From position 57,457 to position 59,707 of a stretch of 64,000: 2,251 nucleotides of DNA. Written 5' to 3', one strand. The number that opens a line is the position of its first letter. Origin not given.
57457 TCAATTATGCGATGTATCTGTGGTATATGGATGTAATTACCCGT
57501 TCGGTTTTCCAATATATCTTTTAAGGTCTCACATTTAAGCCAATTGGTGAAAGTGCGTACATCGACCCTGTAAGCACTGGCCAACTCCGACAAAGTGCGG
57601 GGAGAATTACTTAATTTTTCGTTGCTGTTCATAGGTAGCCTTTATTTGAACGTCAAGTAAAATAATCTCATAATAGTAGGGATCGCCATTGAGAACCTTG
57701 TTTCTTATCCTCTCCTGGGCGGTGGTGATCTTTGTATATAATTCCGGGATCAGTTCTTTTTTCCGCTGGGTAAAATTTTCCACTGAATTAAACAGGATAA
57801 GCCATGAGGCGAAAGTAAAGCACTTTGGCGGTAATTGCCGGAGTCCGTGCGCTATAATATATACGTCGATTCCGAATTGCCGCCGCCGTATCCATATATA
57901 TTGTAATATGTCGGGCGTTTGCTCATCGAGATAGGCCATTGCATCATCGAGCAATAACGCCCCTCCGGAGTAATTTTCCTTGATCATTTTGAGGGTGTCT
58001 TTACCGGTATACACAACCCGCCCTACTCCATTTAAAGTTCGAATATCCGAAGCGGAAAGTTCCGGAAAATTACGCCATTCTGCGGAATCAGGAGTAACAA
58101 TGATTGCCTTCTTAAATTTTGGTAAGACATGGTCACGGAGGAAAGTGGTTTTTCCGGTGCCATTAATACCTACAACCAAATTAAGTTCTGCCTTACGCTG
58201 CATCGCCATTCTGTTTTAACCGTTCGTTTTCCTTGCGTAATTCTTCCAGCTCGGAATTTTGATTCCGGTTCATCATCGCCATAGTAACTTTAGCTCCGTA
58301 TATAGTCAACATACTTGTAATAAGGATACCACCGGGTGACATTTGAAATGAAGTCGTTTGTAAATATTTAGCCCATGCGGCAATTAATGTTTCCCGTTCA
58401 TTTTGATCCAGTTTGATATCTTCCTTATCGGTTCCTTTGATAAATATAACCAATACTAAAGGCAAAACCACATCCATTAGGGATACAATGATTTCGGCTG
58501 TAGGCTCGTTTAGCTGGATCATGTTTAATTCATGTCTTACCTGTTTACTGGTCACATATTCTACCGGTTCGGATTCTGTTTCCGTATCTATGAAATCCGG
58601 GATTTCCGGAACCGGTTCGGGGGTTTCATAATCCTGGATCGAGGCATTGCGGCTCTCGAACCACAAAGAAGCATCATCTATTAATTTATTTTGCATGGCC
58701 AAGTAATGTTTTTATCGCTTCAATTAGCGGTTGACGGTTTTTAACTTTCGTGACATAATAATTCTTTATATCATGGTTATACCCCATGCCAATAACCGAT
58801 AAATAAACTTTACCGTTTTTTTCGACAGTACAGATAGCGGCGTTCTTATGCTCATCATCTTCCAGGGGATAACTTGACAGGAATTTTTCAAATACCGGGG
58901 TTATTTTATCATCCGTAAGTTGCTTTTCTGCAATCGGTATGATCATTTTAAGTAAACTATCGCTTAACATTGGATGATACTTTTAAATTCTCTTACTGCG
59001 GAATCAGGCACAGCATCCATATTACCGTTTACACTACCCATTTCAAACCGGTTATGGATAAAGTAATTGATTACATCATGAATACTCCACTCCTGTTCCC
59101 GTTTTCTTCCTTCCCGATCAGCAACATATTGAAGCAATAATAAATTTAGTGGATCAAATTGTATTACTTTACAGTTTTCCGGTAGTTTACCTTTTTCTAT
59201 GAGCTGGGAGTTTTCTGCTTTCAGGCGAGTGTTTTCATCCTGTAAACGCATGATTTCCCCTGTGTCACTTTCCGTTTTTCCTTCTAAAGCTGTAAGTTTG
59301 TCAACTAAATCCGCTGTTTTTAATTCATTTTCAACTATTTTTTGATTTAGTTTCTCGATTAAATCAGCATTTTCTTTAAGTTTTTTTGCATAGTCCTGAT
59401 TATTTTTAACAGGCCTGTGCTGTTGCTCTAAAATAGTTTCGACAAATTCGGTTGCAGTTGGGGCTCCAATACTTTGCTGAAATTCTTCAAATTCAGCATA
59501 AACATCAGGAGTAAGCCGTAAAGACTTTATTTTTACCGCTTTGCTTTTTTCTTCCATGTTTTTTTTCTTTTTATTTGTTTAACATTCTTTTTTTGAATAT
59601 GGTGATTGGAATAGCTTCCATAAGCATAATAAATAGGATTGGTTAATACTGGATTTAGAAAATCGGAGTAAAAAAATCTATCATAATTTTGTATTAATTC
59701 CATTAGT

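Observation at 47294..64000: tRNA-Pro-integrated element with phage-like functions but no tailed-phage hallmark genes: candidate non-tailed membrane-containing or pleomorphic temperate virus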

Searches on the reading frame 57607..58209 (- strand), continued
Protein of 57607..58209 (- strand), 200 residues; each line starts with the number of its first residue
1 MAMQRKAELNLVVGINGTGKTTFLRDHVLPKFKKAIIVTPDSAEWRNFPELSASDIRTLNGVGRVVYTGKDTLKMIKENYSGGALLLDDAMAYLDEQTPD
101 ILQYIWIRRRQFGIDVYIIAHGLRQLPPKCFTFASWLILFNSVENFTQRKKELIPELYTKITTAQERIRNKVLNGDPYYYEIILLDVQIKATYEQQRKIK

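Call 55: fold_search(model_id=the predicted structure, library=pdb)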
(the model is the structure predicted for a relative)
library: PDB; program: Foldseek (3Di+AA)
matches with E <= 10: 1802; with E <= 0.001: 26
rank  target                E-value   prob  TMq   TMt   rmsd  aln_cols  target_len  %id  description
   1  4kfs_B                6.0e-09  1.00  0.71  0.71   3.4       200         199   16  Structure of the genome packaging NTPase B204 from Sulfolobus turreted icosahedral virus 2 in complex with AMP (released 2013-05-22)
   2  4kfs_A                1.3e-08  1.00  0.71  0.70   3.5       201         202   16  Structure of the genome packaging NTPase B204 from Sulfolobus turreted icosahedral virus 2 in complex with AMP (released 2013-05-22)
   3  4kfr_B                1.4e-08  1.00  0.71  0.68   3.3       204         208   18  Structure of the genome packaging NTPase B204 from Sulfolobus turreted icosahedral virus 2 in complex with sulfate (released 2013-05-22)
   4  4kft_A                1.5e-08  1.00  0.71  0.72   3.3       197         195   17  Structure of the genome packaging NTPase B204 from Sulfolobus turreted icosahedral virus 2 in complex with ATP-gammaS (released 2013-05-22)
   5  4kfr_C                1.5e-08  1.00  0.71  0.70   3.4       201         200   16  Structure of the genome packaging NTPase B204 from Sulfolobus turreted icosahedral virus 2 in complex with sulfate (released 2013-05-22)
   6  4kfu_D                1.9e-08  1.00  0.63  0.64   3.3       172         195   17  Structure of the genome packaging NTPase B204 from Sulfolobus turreted icosahedral virus 2 in complex with AMPPCP (released 2013-05-22)
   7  4kfu_A                2.1e-08  1.00  0.71  0.69   3.6       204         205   17  Structure of the genome packaging NTPase B204 from Sulfolobus turreted icosahedral virus 2 in complex with AMPPCP (released 2013-05-22)
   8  4kft_B                2.3e-08  1.00  0.57  0.57   3.3       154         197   19  Structure of the genome packaging NTPase B204 from Sulfolobus turreted icosahedral virus 2 in complex with ATP-gammaS (released 2013-05-22)
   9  4kfu_B                2.4e-08  1.00  0.68  0.68   3.9       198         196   18  Structure of the genome packaging NTPase B204 from Sulfolobus turreted icosahedral virus 2 in complex with AMPPCP (released 2013-05-22)
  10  4r2i                  2.4e-08  1.00  0.66  0.63   4.0       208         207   16  The Crystal Structure of STIV B204 complexed with AMP-PNP (released 2016-01-13)
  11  4kft_C                5.2e-08  1.00  0.70  0.68   3.7       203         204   17  Structure of the genome packaging NTPase B204 from Sulfolobus turreted icosahedral virus 2 in complex with ATP-gammaS (released 2013-05-22)
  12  4kft_D                5.2e-08  1.00  0.65  0.66   4.5       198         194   17  Structure of the genome packaging NTPase B204 from Sulfolobus turreted icosahedral virus 2 in complex with ATP-gammaS (released 2013-05-22)
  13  4kfr_A                6.3e-08  1.00  0.71  0.69   3.4       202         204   18  Structure of the genome packaging NTPase B204 from Sulfolobus turreted icosahedral virus 2 in complex with sulfate (released 2013-05-22)
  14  4r2h                  6.7e-08  1.00  0.68  0.66   4.0       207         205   15  The Crystal Structure of B204, the DNA-packaging ATPase from Sulfolobus Turreted Icosahedral Virus (released 2016-01-13)
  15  4kfu_C                1.7e-07  1.00  0.61  0.62   3.6       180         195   18  Structure of the genome packaging NTPase B204 from Sulfolobus turreted icosahedral virus 2 in complex with AMPPCP (released 2013-05-22)
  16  2r2a_A                5.3e-06  1.00  0.43  0.44   5.6       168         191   18  Crystal structure of N-terminal domain of zonular occludens toxin from Neisseria meningitidis (released 2007-09-04)
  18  2r2a_B                1.4e-05  1.00  0.44  0.45   6.0       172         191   16  Crystal structure of N-terminal domain of zonular occludens toxin from Neisseria meningitidis (released 2007-09-04)
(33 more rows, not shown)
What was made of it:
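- On Varidnaviria, Bamfordvirae (PRD1, PM2 and STIV-like viruses): By fold: B204 at TM 0.71, E 6e-9, with the top 15 hits all B204 (call 55).
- On Inoviruses (filamentous phages): TM-score to Zot is 0.43-0.44, against 0.71 for B204 (call 55).
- Closest known: STIV / STIV2. Same: The ATPase model superposes on B204 over its whole length (TM 0.71, about 200 columns, E 6e-9) (call 55).
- The next folds are much weaker: Zot 0.43-0.44, HerA 0.48 and FtsK 0.47 (call 55). The ATPase fold specifically matches a capsid-packaging NTPase, B204, at TM 0.71 (call 55). The Zot N-terminal domain is the second-best fold class (2r2a, E 5e-6) (call 55). The TM-score to Zot is 0.43-0.44, against 0.71 for B204 (call 55).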

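Call 59: search_protein_families(library=pfam, max_evalue=0.01, proteins=[L005:16051-17049:+, L005:17062-17703:+, L005:17716-20460:+, L006:13293-14189:+, L005:13544-14221:+])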
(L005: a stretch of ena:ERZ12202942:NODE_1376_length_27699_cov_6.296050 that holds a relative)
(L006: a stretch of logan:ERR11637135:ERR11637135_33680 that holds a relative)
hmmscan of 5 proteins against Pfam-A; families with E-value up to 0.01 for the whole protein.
L005:16051-17049:+ (332 aa): 0 families

L005:17062-17703:+ (213 aa): 0 families

L005:17716-20460:+ (914 aa): 0 families

L006:13293-14189:+ (298 aa): 0 families

L005:13544-14221:+ (225 aa): 0 families

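Call 60: search_protein_families(library=phrogs, max_evalue=0.01, proteins=[L005:16051-17049:+, L005:17062-17703:+, L005:17716-20460:+, L006:13293-14189:+, L005:13544-14221:+])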
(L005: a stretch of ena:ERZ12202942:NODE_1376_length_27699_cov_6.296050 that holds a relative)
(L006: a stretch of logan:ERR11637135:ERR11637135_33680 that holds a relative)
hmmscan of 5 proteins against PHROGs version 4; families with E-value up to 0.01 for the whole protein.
L005:16051-17049:+ (332 aa): 3 families
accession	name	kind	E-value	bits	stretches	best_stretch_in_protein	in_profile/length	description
phrog_10588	-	tail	8.6e-06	24.6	1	152-200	435-483/1459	tail protein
phrog_18608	-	unknown function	0.00014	22.2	1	152-191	193-232/416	-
phrog_32680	-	tail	0.00091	18.8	1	134-190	117-176/548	tail fiber protein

L005:17062-17703:+ (213 aa): 0 families

L005:17716-20460:+ (914 aa): 0 families

L006:13293-14189:+ (298 aa): 0 families

L005:13544-14221:+ (225 aa): 0 families

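Call 64: find_encoding_contigs(protein=P0121, flank=10000, max_places=1)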
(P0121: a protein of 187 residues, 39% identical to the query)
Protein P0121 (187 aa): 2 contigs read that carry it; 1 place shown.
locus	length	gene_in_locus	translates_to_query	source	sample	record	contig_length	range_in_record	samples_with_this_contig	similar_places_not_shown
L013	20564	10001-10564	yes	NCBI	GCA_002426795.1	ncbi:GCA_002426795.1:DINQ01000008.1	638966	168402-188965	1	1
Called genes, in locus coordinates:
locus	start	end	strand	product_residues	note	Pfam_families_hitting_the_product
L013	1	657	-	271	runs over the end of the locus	PF00793:DAHP_synth_1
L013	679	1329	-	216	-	PF01118:Semialdhyde_dh (weak), PF01370:Epimerase (weak), PF04321:RmlD_sub_bind (faint), PF07993:NAD_binding_4 (faint), PF13460:NAD_binding_10 (weak)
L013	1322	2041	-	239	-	PF00892:EamA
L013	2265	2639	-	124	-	PF11325:DUF3127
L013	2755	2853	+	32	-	-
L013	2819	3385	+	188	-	PF01625:PMSR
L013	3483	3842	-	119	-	-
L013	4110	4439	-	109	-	PF01381:HTH_3 (weak)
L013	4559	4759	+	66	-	-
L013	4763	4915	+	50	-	-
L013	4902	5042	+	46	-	-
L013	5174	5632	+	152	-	-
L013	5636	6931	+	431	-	PF02486:Rep_trans (faint)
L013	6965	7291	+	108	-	PF00436:SSB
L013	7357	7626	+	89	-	-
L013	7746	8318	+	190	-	PF26346:Plectin_PPL (weak)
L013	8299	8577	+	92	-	-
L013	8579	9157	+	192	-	-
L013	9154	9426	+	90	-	-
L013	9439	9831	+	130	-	-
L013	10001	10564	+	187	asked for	-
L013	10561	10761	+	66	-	-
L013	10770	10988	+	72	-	-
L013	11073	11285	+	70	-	-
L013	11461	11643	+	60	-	-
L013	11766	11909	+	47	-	-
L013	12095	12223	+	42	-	-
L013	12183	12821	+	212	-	-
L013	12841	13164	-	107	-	-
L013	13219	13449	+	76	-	-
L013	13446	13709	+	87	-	-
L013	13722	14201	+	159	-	-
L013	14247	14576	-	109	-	-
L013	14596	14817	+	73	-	-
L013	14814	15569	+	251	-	-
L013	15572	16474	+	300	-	PF09603:Fib_succ_major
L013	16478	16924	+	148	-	PF01541:GIY-YIG (faint)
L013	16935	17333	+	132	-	-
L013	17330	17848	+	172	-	PF01464:SLT, PF18013:Phage_lysozyme2 (weak)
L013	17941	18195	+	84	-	-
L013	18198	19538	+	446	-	-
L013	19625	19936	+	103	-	-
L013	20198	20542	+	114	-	PF13620:CarboxypepD_reg, PF13715:CarbopepD_reg_2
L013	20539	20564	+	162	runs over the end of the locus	-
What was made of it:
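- The distant relative L013 has a Rep_trans-like protein and SSB (call 64).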

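Call 65: find_encoding_contigs(protein=P0116, flank=10000, max_places=1)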
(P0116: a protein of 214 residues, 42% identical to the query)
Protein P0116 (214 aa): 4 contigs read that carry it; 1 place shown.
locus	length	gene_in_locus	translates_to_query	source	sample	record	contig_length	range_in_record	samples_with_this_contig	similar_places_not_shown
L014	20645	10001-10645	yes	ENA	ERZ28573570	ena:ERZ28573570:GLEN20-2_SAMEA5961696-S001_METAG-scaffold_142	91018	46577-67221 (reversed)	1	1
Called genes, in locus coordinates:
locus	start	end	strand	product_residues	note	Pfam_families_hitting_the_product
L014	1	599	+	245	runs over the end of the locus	-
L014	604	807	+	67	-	-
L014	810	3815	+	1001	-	PF01807:Zn_ribbon_DnaG (faint)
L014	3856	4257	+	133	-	PF18798:LPD3 (weak)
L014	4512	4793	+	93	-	-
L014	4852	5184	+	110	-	PF05973:Gp49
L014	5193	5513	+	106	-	PF13744:HTH_37, PF13560:HTH_31, PF12844:HTH_19 (weak), PF01381:HTH_3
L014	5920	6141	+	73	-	-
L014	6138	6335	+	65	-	PF07927:HicA_toxin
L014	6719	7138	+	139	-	-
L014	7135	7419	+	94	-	-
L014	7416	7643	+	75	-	-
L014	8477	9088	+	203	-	-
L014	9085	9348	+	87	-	-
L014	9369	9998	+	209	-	-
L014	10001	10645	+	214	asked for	-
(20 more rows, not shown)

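Call 89: search_protein_families(library=phrogs, alignment_id=A2, max_evalue=0.01)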
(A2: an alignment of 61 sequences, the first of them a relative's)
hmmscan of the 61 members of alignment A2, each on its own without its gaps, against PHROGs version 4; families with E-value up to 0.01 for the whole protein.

A. member 1, P0002 (198 aa): 2 families
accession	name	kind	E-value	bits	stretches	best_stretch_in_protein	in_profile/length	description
phrog_2666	-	head and packaging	0.00037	20.3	1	4-139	320-483/555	terminase large subunit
phrog_8323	-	unknown function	0.0068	16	0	4-23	70-89/623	-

B. families by the number of members that match (of 61 scanned): 19 families
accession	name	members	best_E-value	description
phrog_2666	-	42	1.6e-09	terminase large subunit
phrog_2071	-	12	0.00021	ATPase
phrog_2467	-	6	0.00028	-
phrog_5156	-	4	0.00067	-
phrog_239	-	4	0.0012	DNA primase/helicase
phrog_800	-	4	0.0021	terminase small subunit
phrog_8323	-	3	0.0033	-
phrog_293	-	2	0.00078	ABC transporter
phrog_4581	-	2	0.0024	terminase small subunit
phrog_2586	-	1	0.00018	-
phrog_5484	-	1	0.00031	DnaA-like replication initiation protein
phrog_14322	-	1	0.0006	-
phrog_7507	-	1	0.0012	-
phrog_243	-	1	0.0015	DnaB-like replicative helicase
phrog_2392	-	1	0.0017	ABC transporter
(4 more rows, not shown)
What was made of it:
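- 42 of 61 family members hit a PHROG family in the head-and-packaging category (call 89).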

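Call 94: search_dna_similar(query=window:57607-58209:-, collection=plasmids, mode=protein, max_evalue=0.01)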
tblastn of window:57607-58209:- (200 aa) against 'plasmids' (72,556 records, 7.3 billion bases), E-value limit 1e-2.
No match.

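Call 99: search_protein_families(library=padloc, max_evalue=0.001, proteins=[window:57607-58209:-])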
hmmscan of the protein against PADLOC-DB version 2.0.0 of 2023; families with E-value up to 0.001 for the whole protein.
window:57607-58209:- (200 aa): 1 family
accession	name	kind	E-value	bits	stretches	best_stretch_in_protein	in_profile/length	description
PDLC04164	AriA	-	0.00014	19.5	1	6-25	26-45/253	-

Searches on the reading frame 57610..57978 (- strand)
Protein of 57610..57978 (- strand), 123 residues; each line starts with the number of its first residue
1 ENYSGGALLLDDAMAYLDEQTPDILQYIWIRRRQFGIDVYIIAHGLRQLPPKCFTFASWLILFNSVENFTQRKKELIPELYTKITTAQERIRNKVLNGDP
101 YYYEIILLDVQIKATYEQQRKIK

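Call 69: find_related_loci(query=A3, collection=metagenome_contigs, flank=10000)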
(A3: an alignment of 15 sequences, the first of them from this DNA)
Query A3 (123 aa) in metagenome_contigs; peptide patterns used: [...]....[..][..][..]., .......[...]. (x = any residue, [..] = any of these).
330 stretches matched a pattern; 23 encode a relative of the query (tblastn E <= 1e-3); 23 distinct loci.
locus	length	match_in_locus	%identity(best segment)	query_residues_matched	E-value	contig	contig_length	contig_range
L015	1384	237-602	70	2-123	5e-60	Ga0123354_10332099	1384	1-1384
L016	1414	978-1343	66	2-123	7e-60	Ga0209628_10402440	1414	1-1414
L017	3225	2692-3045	69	3-120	4e-57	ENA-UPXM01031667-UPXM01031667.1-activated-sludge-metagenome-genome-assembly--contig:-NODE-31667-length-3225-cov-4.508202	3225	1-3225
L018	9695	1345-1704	68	2-121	4e-57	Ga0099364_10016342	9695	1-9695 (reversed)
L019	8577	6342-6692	70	2-118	1e-56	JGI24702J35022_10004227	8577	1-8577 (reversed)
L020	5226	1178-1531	68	3-120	1e-56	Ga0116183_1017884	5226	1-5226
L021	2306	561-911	67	1-117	3e-55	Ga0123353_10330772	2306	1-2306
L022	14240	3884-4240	66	2-120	2e-53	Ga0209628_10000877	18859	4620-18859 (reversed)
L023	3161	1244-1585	64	2-115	3e-50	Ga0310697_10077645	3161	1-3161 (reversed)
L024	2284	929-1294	59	2-123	7e-46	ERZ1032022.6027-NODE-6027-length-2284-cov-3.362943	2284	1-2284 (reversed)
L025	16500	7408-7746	57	2-114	4e-45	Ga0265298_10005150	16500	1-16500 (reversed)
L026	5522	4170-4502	62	2-112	5e-45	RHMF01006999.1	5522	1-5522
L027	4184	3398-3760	50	1-121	4e-39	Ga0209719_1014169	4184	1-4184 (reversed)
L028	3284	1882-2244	50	1-121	4e-39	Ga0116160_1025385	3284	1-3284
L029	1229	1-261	63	29-115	4e-37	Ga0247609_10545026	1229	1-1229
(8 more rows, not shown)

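Call 86: find_related_loci(query=A3, collection=viral_contigs, flank=10000)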
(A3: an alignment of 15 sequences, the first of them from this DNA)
Query A3 (123 aa) in viral_contigs; peptide patterns used: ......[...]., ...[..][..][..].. (x = any residue, [..] = any of these).
76 stretches matched a pattern, but none encodes a relative of the query by tblastn (E <= 1e-3).

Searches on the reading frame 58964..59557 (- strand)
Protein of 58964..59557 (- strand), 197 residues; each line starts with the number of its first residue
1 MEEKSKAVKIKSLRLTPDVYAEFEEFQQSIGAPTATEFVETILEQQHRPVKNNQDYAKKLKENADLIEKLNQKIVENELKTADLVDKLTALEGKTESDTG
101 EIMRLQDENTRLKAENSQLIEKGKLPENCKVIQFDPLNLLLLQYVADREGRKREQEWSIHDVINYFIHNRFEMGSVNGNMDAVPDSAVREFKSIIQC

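Call 6: search_protein_families(library=pfam, max_evalue=0.01, proteins=[window:58964-59557:-])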
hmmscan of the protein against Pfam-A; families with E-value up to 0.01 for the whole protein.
window:58964-59557:- (197 aa): 1 family
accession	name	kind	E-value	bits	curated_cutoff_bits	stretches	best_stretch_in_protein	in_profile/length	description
PF25014.1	NET2A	-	0.0028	18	33.1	1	42-119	95-172/235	NET2A-like domain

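Call 7: search_protein_families(library=phrogs, max_evalue=0.01, proteins=[window:58964-59557:-])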
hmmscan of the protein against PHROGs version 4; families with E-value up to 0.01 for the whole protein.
window:58964-59557:- (197 aa): 2 families
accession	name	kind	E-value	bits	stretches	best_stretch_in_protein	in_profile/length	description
phrog_2553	-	unknown function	0.0066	17.4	1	100-119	32-51/59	-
phrog_1244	-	unknown function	0.0096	16.3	0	58-119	10-73/157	-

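Call 99: search_protein_families(library=padloc, max_evalue=0.001, proteins=[window:58964-59557:-])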
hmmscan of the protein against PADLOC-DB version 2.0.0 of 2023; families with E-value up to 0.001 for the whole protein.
window:58964-59557:- (197 aa): 0 families
